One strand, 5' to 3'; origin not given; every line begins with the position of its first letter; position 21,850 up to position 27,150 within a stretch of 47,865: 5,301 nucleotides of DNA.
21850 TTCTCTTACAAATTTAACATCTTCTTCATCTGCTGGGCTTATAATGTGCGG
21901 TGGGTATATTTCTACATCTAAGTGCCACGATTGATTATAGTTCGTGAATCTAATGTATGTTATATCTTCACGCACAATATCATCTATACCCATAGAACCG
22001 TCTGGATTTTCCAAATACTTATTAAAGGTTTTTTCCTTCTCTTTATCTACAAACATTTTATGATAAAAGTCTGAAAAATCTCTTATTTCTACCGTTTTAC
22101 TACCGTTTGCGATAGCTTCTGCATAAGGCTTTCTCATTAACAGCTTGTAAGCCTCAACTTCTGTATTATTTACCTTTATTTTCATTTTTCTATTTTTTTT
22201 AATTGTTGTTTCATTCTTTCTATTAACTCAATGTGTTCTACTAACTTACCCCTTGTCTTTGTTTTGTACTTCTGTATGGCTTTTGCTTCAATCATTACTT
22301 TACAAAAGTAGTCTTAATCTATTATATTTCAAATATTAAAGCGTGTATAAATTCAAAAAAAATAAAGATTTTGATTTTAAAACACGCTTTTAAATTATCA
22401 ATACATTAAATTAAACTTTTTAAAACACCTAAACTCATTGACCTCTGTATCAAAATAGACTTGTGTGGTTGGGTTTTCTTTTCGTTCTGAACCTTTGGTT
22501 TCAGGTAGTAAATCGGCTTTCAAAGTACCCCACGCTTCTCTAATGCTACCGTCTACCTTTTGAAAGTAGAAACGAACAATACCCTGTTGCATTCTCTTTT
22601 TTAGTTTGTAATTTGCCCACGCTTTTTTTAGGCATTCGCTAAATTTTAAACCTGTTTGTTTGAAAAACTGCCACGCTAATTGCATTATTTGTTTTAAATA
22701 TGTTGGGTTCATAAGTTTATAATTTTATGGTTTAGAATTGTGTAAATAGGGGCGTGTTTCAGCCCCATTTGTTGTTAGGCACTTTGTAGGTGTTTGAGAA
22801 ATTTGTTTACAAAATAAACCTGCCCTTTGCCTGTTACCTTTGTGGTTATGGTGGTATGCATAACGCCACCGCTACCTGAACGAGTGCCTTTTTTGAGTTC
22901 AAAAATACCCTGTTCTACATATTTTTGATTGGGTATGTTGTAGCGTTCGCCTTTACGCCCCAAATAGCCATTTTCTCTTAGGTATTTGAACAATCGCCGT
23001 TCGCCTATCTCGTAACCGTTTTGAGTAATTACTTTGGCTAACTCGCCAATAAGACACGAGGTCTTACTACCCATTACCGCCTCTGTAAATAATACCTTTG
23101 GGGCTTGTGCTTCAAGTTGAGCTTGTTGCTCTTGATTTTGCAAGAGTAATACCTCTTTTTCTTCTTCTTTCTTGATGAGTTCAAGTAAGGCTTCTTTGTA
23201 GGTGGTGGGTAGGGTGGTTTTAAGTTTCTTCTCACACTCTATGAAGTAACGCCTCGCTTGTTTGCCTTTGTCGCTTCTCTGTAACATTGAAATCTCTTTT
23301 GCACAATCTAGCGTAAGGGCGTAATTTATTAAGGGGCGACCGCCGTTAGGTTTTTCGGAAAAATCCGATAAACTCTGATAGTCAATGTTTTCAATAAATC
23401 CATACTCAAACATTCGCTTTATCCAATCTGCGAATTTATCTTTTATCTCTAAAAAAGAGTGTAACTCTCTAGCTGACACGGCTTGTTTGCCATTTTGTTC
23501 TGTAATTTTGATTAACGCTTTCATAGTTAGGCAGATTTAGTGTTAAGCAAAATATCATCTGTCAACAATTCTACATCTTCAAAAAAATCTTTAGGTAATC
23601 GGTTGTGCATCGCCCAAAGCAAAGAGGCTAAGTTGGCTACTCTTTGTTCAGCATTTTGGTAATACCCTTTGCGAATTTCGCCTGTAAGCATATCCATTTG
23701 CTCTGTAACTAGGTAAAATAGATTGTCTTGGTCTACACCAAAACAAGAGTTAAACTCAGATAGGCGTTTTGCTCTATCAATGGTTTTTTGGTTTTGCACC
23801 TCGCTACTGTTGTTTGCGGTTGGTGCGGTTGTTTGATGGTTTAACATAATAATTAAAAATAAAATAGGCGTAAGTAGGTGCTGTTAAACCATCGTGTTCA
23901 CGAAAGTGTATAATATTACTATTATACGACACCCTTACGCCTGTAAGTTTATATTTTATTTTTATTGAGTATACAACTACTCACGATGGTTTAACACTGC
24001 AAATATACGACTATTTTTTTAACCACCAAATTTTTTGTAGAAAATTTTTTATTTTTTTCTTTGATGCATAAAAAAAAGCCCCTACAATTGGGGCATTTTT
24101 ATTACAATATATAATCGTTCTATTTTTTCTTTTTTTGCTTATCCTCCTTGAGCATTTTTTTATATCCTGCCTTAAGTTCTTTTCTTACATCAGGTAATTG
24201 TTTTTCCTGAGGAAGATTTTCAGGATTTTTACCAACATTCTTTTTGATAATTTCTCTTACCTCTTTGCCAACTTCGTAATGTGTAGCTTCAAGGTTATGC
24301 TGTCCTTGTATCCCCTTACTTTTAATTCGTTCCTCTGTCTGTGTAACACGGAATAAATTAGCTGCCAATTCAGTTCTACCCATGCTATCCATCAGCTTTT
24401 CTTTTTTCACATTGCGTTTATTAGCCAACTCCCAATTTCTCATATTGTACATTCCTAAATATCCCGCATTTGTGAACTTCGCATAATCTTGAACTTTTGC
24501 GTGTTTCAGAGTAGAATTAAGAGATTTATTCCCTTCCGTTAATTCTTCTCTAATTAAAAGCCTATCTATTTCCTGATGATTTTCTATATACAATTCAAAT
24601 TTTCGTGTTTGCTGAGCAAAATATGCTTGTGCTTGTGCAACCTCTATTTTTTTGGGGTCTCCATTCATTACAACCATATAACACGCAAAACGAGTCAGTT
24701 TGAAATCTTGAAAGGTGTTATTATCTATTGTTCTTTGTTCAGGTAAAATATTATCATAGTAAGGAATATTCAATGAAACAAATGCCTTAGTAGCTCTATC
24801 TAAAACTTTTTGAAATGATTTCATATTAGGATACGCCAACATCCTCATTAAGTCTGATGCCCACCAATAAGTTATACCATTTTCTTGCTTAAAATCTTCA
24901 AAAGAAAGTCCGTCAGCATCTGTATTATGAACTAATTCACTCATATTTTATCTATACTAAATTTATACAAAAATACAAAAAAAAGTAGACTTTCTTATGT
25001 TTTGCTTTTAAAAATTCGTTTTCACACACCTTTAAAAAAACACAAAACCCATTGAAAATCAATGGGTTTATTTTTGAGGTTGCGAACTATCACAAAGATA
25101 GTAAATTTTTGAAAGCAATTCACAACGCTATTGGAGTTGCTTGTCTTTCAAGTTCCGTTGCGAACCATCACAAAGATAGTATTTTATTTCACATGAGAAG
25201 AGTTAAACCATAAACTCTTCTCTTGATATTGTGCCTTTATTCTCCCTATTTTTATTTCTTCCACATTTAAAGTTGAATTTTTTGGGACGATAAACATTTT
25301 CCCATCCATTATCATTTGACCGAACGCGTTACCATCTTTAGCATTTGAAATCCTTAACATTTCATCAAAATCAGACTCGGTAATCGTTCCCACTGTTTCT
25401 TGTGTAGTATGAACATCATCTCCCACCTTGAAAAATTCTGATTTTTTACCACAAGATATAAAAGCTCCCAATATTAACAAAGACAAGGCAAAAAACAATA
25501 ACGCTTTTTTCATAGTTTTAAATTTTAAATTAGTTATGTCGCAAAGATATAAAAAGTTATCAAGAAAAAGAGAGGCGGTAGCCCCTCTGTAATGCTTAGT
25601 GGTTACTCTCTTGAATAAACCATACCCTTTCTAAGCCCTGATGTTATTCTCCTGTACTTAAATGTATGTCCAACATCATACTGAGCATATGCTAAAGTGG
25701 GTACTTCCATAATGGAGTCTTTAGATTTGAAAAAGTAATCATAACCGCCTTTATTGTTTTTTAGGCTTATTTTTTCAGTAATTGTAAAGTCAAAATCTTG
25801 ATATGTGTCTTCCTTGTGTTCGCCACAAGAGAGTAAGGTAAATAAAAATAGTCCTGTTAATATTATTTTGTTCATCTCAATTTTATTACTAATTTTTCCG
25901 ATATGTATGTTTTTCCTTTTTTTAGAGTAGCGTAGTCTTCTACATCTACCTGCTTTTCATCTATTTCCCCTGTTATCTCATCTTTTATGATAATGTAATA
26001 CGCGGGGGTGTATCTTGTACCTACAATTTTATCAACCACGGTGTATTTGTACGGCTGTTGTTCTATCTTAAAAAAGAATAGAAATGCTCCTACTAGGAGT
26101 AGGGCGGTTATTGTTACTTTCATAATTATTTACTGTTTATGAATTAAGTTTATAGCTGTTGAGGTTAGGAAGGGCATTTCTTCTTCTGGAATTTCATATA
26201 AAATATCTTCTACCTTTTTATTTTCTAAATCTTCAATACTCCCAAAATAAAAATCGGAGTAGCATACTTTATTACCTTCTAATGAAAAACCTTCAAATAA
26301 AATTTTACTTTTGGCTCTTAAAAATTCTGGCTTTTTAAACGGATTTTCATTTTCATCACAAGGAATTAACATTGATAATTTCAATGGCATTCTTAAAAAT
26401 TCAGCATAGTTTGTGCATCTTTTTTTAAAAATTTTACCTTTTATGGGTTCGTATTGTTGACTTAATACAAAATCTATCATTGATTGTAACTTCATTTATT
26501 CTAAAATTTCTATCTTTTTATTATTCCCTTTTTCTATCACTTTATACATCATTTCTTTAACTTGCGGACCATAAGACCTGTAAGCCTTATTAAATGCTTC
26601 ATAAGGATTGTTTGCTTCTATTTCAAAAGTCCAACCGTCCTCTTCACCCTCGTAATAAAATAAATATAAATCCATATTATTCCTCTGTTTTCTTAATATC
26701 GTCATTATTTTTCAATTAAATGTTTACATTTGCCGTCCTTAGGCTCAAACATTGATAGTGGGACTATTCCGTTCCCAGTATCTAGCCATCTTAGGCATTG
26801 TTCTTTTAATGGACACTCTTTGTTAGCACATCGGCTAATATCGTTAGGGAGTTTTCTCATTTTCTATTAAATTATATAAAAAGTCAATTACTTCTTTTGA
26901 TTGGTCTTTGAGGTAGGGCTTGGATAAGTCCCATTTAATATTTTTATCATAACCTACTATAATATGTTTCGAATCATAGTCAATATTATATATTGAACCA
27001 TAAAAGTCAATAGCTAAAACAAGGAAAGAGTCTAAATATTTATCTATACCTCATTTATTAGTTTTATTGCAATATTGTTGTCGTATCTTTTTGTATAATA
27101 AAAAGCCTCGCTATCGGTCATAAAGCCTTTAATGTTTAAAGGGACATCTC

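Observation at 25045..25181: Tandem 25-bp direct repeats carrying -7 boxes upstream of a bidirectional terminator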

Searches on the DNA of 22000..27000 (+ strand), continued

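Call 44: search_dna_similar(query=L006:2800-3230:+, collection=phages, mode=distant, max_rows=40, max_evalue=0.001)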
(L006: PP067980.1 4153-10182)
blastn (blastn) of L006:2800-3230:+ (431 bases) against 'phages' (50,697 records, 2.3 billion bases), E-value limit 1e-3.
Records with a match: 1; places in all: 1; records where one place covers at least 80% of the query: 1.
Best place of each record, by identity: >=99% 1.
By first word of the organism name: Riemerella 1.
By host as written in the record: Riemerella anatipestifer RA21 1.
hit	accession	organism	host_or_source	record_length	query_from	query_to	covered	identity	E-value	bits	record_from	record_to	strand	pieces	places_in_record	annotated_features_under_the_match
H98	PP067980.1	Riemerella phage vB_RanS_GDF21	Riemerella anatipestifer RA21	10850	1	431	100%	100.0%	0e+0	778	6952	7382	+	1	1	tape measure protein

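Call 61: get_annotated_region(hit=H30, flank=1500)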
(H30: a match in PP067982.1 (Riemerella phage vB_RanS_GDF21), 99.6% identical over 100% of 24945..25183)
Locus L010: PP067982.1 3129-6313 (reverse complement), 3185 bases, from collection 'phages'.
description: Riemerella phage vB_RanS_GDF21 genomic sequence.
organism: Riemerella phage vB_RanS_GDF21 (NCBI taxid 3113642)
taxonomy: Viruses; Duplodnaviria; Heunggongvirae; Uroviricota; Caudoviricetes
host: Riemerella anatipestifer RA21; source: duck excrement; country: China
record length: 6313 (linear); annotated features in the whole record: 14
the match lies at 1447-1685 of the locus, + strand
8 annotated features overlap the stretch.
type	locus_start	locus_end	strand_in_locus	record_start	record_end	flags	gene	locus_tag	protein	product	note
CDS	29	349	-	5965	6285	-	-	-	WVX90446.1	hypothetical protein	-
CDS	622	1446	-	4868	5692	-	-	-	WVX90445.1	DNA-damage-inducible protein D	-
CDS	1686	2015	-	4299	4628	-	-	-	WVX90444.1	hypothetical protein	-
CDS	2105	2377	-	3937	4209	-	-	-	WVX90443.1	hypothetical protein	-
CDS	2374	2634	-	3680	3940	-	-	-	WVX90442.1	hypothetical protein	-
CDS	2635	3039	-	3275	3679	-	-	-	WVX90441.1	hypothetical protein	-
CDS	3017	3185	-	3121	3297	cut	-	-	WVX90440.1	hypothetical protein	-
CDS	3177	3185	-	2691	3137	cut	-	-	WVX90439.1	hypothetical protein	-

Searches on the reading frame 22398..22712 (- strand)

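Call 10: search_protein_families(library=pfam, proteins=[window:22398-22712:-], max_evalue=0.01)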
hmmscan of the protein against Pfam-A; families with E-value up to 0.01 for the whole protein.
window:22398-22712:- (104 aa): 1 family
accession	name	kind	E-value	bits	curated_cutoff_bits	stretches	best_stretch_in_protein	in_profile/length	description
PF10902.13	WYL_2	-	1.4e-24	86.6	26.7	1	35-103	2-74/74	WYL_2, Sm-like SH3 beta-barrel fold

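Call 11: search_protein_families(library=phrogs, proteins=[window:22398-22712:-], max_evalue=0.001)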
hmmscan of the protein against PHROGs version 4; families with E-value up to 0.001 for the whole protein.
window:22398-22712:- (104 aa): 1 family
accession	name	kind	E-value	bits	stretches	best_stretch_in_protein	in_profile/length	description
phrog_1086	-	unknown function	1.9e-37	128.9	1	2-103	2-111/137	-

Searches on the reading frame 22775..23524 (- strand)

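Call 10: search_protein_families(library=pfam, proteins=[window:22775-23524:-], max_evalue=0.01)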
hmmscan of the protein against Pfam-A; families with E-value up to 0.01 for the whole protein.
window:22775-23524:- (249 aa): 2 families
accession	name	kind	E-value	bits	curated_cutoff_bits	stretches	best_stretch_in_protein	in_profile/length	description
PF03374.19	ANT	-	9.4e-32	110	25.3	1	134-244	1-107/108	Phage antirepressor protein KilAC domain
PF08346.17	AntA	-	5.5e-25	88.2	27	1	16-84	1-68/68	AntA/AntB antirepressor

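Call 11: search_protein_families(library=phrogs, proteins=[window:22775-23524:-], max_evalue=0.001)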
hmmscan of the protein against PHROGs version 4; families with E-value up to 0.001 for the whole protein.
window:22775-23524:- (249 aa): 10 families
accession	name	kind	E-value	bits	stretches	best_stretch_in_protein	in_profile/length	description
phrog_63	-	transcription regulation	1.6e-72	246.2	1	1-246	117-360/431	anti-repressor Ant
phrog_5817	-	transcription regulation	8.3e-39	134.8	1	11-152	22-168/210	anti-repressor Ant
phrog_130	-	transcription regulation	1e-37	131.3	1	5-247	169-413/480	anti-repressor Ant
phrog_9438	-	transcription regulation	1.1e-36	126.4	1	136-245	4-114/121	anti-repressor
phrog_377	-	transcription regulation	2.7e-30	106.8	1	11-154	16-140/213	anti-repressor Ant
phrog_373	-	transcription regulation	1.3e-28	101.4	1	5-139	89-236/373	anti-repressor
phrog_14211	-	transcription regulation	3.8e-23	83.3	2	53-122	83-150/234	anti-repressor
phrog_6904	-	unknown function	3.1e-20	73.3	1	3-82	4-90/95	-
phrog_15968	-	transcription regulation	1.2e-16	61.7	1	178-247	1-71/73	anti-repressor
phrog_66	-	integration and excision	0.00011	23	1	23-152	174-309/412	excisionase and transcriptional regulator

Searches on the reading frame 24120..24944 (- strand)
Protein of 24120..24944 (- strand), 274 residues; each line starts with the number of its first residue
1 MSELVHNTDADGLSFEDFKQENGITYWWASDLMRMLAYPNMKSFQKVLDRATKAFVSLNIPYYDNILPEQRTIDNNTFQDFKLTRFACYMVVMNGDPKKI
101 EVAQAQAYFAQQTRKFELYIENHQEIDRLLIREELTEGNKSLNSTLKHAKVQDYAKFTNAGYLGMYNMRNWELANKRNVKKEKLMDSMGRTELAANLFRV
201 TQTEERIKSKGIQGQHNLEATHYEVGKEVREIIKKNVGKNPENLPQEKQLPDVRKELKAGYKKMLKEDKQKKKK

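Call 10: search_protein_families(library=pfam, proteins=[window:24120-24944:-], max_evalue=0.01)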
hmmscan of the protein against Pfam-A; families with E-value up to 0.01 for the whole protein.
window:24120-24944:- (274 aa): 1 family
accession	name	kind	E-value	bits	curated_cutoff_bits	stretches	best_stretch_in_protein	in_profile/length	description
PF02498.22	Bro-N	-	9.7e-07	29.8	25.6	1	21-107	8-93/96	BRO family, N-terminal domain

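Call 11: search_protein_families(library=phrogs, proteins=[window:24120-24944:-], max_evalue=0.001)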
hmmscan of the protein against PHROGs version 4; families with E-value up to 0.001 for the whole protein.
window:24120-24944:- (274 aa): 2 families
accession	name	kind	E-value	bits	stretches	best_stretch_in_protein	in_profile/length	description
phrog_8036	-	unknown function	9.8e-121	403.5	1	1-272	9-290/290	-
phrog_15286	-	unknown function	0.00019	21.6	1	123-239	143-258/274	-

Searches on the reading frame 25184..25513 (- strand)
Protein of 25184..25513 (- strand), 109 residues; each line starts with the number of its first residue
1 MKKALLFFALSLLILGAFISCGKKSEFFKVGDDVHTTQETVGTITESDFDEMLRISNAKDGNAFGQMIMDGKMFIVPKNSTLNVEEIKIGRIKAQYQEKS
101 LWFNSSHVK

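Call 10: search_protein_families(library=pfam, proteins=[window:25184-25513:-], max_evalue=0.01)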
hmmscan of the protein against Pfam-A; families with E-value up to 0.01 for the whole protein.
window:25184-25513:- (109 aa): 0 families

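Call 11: search_protein_families(library=phrogs, proteins=[window:25184-25513:-], max_evalue=0.001)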
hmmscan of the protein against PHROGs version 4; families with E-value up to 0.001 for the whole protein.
window:25184-25513:- (109 aa): 1 family
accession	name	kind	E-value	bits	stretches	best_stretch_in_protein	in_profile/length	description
phrog_25409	-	unknown function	4.9e-62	208.1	1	1-109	1-109/109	-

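Call 96: search_solved_structures(query=window:25184-25513:-, max_evalue=1)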
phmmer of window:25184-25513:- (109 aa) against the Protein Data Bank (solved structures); distinct sequences matched with E-value up to 1: 2.
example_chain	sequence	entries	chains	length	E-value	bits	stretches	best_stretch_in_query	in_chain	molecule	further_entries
7wfd_AH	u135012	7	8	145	0.35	14.7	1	65-104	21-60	Photosystem I reaction center subunit VI-2, chloroplastic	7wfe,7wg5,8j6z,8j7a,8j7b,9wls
8htu_H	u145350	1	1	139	0.66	13.8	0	65-106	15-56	Photosystem I reaction center subunit VI, chloroplastic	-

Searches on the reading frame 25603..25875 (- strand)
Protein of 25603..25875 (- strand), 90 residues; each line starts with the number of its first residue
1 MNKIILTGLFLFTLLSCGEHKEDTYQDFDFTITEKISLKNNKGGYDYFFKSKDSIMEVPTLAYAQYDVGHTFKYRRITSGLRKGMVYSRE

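Call 10: search_protein_families(library=pfam, proteins=[window:25603-25875:-], max_evalue=0.01)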
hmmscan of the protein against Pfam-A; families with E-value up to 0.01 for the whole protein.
window:25603-25875:- (90 aa): 0 families

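Call 11: search_protein_families(library=phrogs, proteins=[window:25603-25875:-], max_evalue=0.001)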
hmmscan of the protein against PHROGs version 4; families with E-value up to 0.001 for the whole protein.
window:25603-25875:- (90 aa): 1 family
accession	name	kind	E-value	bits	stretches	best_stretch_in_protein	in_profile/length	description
phrog_34089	-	unknown function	3.6e-64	213.9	1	1-90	1-90/90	-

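Call 93: search_solved_structures(query=window:25603-25875:-, max_evalue=1)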
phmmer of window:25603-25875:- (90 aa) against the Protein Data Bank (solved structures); distinct sequences matched with E-value up to 1: 1.
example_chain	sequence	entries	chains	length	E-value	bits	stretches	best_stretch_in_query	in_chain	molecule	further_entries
3tau_A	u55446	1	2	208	0.6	13.5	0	23-68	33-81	Guanylate kinase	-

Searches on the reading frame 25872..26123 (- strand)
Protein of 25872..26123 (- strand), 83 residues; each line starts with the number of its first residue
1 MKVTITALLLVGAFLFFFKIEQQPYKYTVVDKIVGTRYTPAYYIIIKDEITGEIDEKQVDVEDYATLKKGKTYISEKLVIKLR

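Call 94: search_solved_structures(query=window:25872-26123:-, max_evalue=1)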
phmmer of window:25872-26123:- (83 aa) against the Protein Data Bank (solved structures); distinct sequences matched with E-value up to 1: 0.

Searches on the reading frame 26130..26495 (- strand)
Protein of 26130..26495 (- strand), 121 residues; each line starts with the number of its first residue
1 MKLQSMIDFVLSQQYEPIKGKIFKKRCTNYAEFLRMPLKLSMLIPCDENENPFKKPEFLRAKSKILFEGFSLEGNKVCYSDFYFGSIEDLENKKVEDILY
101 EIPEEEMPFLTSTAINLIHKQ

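Call 95: search_solved_structures(query=window:26130-26495:-, max_evalue=1)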
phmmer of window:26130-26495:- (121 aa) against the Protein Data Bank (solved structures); distinct sequences matched with E-value up to 1: 0.
